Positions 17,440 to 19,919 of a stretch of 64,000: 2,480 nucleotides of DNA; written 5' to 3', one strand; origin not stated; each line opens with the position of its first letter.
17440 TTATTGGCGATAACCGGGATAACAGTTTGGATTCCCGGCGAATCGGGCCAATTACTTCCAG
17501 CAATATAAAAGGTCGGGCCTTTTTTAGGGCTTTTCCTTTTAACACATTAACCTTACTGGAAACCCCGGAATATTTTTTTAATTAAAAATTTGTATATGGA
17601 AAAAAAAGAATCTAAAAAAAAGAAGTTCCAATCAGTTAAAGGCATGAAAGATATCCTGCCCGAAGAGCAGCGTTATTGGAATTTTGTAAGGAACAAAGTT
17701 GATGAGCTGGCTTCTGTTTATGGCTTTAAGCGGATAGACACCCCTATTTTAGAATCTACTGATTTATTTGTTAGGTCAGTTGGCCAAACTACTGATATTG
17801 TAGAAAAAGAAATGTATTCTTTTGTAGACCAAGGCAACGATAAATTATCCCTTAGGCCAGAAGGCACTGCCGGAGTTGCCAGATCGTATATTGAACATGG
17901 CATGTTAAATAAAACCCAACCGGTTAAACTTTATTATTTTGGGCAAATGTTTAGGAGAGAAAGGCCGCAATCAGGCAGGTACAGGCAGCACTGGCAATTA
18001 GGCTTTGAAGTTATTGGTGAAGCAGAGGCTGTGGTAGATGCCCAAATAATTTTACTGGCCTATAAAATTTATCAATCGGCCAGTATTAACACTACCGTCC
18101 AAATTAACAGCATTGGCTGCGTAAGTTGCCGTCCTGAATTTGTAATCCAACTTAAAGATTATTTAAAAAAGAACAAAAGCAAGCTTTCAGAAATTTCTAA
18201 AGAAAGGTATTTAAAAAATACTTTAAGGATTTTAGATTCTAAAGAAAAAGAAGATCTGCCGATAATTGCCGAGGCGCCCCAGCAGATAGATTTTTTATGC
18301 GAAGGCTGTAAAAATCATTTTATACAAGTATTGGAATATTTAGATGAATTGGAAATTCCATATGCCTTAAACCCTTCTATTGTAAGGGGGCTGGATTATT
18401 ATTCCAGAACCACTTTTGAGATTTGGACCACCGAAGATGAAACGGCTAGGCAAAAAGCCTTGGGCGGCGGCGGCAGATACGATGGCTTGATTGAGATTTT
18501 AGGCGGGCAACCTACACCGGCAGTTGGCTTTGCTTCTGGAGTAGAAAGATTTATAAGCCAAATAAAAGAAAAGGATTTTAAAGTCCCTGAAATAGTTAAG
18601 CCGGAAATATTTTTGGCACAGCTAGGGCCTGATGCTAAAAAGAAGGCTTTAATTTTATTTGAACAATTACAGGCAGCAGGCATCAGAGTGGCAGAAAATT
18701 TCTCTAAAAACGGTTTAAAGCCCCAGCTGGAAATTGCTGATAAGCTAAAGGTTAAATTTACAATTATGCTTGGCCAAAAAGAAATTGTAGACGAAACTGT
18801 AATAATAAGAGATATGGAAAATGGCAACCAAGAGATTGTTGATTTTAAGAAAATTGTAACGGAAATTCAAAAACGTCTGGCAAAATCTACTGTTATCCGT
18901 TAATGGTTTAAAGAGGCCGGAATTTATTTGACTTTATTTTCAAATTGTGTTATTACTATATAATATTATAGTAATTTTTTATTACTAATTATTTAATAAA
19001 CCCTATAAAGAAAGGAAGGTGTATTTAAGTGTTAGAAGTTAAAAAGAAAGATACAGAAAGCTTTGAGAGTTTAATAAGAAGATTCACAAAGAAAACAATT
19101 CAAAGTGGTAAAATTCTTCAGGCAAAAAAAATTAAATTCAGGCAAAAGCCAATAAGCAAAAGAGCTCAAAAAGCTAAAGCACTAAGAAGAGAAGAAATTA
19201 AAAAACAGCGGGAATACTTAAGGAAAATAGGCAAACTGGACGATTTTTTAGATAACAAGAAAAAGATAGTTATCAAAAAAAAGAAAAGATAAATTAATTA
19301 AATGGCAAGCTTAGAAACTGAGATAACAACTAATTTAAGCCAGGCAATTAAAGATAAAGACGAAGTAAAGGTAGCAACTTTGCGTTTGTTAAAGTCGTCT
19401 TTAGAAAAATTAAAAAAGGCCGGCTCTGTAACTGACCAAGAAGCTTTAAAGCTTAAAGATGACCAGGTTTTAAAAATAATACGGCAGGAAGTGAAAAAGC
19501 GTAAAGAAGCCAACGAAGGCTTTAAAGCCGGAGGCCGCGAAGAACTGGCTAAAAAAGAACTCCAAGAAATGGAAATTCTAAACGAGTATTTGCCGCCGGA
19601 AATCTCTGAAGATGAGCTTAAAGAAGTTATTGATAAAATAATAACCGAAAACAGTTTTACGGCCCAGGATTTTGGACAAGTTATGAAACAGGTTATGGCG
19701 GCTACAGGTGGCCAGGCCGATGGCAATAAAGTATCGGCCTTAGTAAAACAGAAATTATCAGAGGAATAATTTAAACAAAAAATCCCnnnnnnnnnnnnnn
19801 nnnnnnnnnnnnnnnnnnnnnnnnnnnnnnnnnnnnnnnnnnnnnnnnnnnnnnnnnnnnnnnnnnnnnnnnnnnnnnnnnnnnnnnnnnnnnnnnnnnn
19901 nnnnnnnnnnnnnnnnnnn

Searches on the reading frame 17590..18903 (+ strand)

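Call 6: search_protein_families(library=pfam, proteins=[window:17590-18903:+], max_evalue=0.01)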
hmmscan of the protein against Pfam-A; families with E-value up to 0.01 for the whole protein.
window:17590-18903:+ (437 aa): 3 families
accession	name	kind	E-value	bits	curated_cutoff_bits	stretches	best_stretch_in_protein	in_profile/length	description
PF13393.11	tRNA-synt_His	-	8.4e-46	157.1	25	1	18-319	1-306/308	Histidyl-tRNA synthetase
PF00587.30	tRNA-synt_2b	-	2.8e-14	54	29.3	1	76-323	1-173/179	tRNA synthetase class II core domain (G, H, P, S and T)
PF03129.25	HGTP_anticodon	-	7.7e-12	45.7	21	1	344-429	6-94/94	Anticodon binding domain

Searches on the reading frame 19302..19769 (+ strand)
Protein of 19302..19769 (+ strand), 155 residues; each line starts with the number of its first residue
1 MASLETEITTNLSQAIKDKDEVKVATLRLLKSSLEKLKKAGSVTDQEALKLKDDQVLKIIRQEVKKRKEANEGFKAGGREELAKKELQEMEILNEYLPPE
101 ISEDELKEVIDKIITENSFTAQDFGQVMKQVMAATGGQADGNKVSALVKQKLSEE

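Call 6: search_protein_families(library=pfam, proteins=[window:19302-19769:+], max_evalue=0.01)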
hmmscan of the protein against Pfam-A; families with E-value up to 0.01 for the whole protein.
window:19302-19769:+ (155 aa): 2 families
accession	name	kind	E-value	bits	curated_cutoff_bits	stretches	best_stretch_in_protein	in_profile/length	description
PF09424.15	YqeY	-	1.1e-38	133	27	1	7-152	3-143/143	Yqey-like protein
PF02637.23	GatB_Yqey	-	5.6e-05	23.5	27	1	14-152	5-148/148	GatB domain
